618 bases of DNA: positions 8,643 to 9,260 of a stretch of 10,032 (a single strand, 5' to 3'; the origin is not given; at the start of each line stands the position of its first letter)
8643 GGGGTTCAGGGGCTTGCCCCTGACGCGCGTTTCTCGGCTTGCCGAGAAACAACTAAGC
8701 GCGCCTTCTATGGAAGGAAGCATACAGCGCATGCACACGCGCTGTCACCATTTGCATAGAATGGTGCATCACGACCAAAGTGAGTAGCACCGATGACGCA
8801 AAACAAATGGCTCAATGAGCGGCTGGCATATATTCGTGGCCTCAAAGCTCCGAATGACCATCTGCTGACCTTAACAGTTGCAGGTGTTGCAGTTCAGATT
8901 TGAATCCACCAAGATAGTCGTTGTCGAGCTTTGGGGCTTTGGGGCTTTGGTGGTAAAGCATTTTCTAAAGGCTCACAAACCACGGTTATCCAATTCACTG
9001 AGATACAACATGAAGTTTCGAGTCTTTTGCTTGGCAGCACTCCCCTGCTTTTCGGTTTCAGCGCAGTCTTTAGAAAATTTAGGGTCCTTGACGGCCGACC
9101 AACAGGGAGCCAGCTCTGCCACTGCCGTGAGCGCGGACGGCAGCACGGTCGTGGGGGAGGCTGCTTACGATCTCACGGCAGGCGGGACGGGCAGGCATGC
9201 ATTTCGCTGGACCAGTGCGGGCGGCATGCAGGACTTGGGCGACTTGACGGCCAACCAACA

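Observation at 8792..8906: Two diverged copies of a small ORF start sit at module boundaries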

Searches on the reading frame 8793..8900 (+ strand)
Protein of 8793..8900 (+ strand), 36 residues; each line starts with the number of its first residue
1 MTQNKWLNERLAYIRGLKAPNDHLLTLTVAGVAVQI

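Call 15: search_protein_families(library=pfam, proteins=[window:8793-8900:+], max_evalue=0.01)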
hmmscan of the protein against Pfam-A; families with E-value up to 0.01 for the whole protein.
window:8793-8900:+ (36 aa): 0 families

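Call 24: search_protein_families(library=ncbifam, proteins=[window:8793-8900:+], max_evalue=0.01)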
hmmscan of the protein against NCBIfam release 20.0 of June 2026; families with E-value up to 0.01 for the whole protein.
window:8793-8900:+ (36 aa): 0 families

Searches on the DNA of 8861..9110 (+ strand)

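Call 18: search_dna_similar(query=window:8861-9110:+, collection=plasmids, mode=distant, max_rows=15)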
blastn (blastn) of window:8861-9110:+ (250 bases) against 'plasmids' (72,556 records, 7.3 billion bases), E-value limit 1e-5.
Records with a match: 2; places in all: 2; records where one place covers at least 80% of the query: 2.
Best place of each record, by identity: >=99% 1; 60-80% 1.
By first word of the organism name: Escherichia 2.
By predicted mobility (MOB-suite, as given by PLSDB): non-mobilizable 2.
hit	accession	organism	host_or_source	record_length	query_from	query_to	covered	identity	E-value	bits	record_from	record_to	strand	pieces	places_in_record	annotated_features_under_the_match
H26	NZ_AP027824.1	Escherichia coli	Homo sapiens,whole organism,feces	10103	1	250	100%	100.0%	1e-124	452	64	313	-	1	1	none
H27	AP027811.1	Escherichia coli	Homo sapiens,whole organism,feces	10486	1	250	100%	78.6%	5e-28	292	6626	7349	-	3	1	none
